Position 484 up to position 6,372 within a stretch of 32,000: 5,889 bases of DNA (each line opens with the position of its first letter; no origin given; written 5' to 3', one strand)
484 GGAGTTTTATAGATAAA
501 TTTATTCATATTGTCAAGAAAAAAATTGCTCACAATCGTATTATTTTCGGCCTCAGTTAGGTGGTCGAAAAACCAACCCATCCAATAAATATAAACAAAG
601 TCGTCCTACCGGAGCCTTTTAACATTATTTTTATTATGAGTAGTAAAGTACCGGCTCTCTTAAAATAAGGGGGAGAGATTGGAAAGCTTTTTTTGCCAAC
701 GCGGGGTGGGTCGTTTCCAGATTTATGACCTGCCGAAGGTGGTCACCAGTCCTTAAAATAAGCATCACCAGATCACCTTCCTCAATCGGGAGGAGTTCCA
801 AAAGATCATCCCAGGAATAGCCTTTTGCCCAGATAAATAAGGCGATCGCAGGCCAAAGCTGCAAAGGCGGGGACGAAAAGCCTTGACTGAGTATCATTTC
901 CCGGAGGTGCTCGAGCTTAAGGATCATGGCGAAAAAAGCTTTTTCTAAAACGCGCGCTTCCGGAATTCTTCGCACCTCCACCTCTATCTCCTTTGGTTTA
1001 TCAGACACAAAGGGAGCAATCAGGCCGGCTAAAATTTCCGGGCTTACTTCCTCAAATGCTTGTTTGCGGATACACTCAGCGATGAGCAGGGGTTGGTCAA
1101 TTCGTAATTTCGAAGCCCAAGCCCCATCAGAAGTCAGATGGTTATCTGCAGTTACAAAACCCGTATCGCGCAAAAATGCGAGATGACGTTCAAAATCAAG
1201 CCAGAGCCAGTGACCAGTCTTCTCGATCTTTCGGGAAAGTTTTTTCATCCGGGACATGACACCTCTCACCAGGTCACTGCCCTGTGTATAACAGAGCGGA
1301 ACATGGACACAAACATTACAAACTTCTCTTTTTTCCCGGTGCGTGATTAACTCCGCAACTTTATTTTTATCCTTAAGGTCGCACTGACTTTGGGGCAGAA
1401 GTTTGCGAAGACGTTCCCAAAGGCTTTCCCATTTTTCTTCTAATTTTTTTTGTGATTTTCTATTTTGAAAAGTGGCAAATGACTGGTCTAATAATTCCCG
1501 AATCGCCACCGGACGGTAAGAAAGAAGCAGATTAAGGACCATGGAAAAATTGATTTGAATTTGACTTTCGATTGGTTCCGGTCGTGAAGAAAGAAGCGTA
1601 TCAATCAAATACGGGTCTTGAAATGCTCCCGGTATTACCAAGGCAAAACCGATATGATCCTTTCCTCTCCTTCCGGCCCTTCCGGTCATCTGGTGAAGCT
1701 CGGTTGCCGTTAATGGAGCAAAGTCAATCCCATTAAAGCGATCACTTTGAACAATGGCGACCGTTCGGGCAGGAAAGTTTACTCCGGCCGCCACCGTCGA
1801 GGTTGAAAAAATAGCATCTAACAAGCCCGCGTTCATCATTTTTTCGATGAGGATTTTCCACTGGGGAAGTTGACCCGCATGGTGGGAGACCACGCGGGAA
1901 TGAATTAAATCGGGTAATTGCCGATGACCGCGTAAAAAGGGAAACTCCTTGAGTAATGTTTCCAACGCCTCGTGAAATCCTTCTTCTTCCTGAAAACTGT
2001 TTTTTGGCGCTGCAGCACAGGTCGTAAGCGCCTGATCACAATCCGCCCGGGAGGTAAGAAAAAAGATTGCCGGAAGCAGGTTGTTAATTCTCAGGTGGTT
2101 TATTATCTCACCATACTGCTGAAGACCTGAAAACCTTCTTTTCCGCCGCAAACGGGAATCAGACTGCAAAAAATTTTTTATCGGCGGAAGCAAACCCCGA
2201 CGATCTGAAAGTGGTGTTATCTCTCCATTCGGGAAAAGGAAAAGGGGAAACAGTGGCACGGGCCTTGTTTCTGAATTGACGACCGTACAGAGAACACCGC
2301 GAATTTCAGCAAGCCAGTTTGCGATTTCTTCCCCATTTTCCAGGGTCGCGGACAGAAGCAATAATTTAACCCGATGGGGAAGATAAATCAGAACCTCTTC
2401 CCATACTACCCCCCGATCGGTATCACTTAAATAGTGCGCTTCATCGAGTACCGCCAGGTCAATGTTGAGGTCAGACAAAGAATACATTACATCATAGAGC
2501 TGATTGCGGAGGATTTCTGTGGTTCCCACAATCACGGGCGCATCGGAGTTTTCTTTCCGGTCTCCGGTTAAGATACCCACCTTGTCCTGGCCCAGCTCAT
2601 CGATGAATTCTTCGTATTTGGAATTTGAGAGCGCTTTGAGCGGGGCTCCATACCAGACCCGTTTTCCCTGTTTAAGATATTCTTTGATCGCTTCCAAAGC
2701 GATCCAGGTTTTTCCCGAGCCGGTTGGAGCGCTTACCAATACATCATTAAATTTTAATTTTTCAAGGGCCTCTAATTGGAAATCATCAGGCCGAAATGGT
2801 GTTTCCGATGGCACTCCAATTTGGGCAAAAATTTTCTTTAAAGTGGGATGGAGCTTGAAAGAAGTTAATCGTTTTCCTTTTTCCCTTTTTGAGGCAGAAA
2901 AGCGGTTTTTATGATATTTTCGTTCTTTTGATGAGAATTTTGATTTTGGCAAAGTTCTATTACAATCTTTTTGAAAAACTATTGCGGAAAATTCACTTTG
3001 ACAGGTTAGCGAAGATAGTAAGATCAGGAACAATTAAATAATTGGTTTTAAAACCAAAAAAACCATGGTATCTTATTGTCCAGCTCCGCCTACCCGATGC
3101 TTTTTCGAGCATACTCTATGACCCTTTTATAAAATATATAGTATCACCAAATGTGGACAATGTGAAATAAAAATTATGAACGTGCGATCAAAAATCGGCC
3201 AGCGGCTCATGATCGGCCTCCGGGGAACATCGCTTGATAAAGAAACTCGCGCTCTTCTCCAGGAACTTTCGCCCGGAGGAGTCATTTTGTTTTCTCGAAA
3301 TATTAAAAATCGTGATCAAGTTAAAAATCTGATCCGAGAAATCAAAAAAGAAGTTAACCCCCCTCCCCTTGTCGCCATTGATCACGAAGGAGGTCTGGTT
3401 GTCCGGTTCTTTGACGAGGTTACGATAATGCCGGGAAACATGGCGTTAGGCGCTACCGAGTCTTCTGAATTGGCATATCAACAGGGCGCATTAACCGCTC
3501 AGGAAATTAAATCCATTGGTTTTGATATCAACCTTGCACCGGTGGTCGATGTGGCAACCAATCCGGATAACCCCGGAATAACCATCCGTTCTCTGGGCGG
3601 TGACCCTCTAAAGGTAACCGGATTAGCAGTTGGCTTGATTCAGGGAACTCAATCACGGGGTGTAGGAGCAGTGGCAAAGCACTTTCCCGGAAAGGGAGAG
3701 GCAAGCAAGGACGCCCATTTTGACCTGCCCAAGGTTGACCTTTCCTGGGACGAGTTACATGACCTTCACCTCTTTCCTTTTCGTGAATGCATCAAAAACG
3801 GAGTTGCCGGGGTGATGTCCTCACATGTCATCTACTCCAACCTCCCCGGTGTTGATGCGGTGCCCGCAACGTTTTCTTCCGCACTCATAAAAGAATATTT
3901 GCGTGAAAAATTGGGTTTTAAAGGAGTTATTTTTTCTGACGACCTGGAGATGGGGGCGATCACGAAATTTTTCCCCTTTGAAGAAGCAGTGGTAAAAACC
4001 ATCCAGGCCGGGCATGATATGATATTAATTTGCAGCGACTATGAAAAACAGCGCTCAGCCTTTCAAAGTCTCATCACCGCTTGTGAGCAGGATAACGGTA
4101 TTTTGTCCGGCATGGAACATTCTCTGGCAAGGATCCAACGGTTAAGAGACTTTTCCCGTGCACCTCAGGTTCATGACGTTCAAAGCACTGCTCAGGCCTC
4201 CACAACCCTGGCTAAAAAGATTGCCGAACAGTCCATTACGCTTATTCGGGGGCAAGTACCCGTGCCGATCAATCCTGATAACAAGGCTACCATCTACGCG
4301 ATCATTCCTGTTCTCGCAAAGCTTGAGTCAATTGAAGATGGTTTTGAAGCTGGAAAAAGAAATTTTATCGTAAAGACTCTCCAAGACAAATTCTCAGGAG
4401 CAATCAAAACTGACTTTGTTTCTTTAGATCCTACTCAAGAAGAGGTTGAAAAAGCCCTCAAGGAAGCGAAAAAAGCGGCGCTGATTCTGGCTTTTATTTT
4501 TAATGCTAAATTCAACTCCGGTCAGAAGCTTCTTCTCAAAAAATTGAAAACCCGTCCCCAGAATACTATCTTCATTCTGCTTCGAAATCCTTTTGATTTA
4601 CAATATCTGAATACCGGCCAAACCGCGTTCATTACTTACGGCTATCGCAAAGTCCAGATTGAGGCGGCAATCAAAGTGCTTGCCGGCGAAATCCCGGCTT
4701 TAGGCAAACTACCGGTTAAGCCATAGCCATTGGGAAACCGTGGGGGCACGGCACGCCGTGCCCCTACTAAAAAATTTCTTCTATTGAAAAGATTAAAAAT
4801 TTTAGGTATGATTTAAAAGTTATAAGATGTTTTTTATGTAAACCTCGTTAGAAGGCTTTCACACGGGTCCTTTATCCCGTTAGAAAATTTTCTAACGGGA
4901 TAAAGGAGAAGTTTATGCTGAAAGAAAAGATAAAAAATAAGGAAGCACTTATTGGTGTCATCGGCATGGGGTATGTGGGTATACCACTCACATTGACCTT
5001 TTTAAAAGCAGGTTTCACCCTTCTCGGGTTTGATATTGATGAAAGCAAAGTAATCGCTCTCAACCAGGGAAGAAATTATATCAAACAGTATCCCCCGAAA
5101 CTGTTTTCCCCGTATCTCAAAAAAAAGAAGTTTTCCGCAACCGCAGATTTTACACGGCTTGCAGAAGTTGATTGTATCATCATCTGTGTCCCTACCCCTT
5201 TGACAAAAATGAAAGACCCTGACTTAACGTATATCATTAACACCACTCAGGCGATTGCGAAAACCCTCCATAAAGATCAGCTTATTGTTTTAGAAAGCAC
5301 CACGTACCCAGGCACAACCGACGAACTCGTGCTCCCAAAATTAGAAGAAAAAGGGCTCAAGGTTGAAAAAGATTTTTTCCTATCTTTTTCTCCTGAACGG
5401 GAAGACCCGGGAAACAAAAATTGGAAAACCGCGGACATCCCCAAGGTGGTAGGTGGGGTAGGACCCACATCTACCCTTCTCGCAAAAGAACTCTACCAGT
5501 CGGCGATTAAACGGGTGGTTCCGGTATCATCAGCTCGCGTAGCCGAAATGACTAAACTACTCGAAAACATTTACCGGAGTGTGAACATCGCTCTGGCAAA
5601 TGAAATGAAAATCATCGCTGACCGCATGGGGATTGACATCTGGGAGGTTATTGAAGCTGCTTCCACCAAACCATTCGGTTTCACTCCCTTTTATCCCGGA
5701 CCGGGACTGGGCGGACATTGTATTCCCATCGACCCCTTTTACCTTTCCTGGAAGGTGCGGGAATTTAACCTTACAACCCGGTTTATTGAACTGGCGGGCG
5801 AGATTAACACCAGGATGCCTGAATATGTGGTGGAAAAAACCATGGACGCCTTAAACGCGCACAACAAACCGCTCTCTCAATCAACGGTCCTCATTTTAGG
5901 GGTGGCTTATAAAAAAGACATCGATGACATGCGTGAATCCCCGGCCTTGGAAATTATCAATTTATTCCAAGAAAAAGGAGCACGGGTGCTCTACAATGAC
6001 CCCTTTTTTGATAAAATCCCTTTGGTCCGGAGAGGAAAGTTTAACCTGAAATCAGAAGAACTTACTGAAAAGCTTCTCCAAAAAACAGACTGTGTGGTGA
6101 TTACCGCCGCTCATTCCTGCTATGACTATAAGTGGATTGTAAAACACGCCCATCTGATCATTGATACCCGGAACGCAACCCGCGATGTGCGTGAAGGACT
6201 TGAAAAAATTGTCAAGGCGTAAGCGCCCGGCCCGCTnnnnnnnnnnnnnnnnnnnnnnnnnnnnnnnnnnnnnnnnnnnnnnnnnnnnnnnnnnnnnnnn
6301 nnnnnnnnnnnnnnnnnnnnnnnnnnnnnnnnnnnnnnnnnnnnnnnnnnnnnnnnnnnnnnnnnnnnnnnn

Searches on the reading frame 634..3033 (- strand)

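Call 21: search_protein_families(library=pfam, proteins=[window:634-3033:-], max_evalue=0.00001)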
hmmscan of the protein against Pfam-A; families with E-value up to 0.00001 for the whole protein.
window:634-3033:- (799 aa): 4 families
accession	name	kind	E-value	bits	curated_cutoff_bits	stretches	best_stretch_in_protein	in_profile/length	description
PF08148.17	DSHCT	-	7.9e-26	91.3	22.7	1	630-795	1-170/172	DSHCT (NUC185) domain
PF00270.35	DEAD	-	5.3e-22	78.8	26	1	85-233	3-163/167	DEAD/DEAH box helicase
PF04851.21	ResIII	-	3.2e-17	63.4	22.5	1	84-232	6-163/164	Type III restriction enzyme, res subunit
PF22527.2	DEXQc_Suv3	-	1.8e-10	41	27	1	100-218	18-121/154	DEXQ-box helicase domain of Suv3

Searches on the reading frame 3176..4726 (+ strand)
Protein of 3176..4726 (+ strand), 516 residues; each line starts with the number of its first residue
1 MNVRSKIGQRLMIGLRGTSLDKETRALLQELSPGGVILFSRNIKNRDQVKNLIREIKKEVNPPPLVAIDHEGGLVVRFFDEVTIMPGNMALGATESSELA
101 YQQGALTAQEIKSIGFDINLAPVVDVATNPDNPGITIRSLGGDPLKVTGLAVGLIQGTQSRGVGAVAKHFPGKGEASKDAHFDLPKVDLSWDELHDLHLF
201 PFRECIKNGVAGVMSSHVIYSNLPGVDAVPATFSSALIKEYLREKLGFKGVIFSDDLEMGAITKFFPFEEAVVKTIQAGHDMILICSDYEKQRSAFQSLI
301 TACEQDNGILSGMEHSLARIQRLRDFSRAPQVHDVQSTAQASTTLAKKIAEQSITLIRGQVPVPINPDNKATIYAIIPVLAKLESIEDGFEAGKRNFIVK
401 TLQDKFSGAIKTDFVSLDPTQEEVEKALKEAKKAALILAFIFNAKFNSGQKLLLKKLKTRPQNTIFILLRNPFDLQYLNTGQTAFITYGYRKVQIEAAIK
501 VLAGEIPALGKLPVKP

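Call 21: search_protein_families(library=pfam, proteins=[window:3176-4726:+], max_evalue=0.00001)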
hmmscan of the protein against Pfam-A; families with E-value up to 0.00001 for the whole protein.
window:3176-4726:+ (516 aa): 2 families
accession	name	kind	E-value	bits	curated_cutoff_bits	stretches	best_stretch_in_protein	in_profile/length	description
PF00933.27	Glyco_hydro_3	-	8.6e-80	268.9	27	1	3-322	2-315/316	Glycosyl hydrolase family 3 N terminal domain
PF21566.2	NagA_C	-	3.4e-07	30.6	27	1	422-501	42-117/118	Beta-N-acetylglucosaminidase, C-terminal domain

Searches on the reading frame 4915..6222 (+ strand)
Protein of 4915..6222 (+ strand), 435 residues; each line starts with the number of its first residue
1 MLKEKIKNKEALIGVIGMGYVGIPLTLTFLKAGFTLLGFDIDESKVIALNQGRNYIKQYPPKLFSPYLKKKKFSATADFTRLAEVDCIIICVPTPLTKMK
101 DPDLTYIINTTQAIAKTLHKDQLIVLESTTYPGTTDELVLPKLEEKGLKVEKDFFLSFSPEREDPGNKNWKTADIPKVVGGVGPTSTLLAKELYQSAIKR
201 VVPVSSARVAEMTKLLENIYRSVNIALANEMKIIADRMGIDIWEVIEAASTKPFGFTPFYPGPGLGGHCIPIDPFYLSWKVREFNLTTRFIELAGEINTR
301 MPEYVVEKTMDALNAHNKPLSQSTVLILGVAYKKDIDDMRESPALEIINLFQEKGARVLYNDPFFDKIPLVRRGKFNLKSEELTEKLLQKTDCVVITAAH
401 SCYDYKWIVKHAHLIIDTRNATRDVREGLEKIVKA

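Call 21: search_protein_families(library=pfam, proteins=[window:4915-6222:+], max_evalue=0.00001)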
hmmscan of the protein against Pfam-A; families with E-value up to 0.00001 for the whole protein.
window:4915-6222:+ (435 aa): 4 families
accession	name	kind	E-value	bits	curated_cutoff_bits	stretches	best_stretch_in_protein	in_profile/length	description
PF03721.20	UDPG_MGDP_dh_N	-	2e-40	138.8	27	1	13-189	3-183/187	UDP-glucose/GDP-mannose dehydrogenase family, NAD binding domain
PF00984.24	UDPG_MGDP_dh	-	1e-31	109.3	25.4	1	209-299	2-93/94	UDP-glucose/GDP-mannose dehydrogenase family, central domain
PF03720.21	UDPG_MGDP_dh_C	-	1.4e-22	80.4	30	1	326-422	1-101/103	UDP-glucose/GDP-mannose dehydrogenase family, UDP binding domain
PF03446.21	NAD_binding_2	-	1.3e-08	35.4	21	1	13-148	2-112/161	NAD binding domain of 6-phosphogluconate dehydrogenase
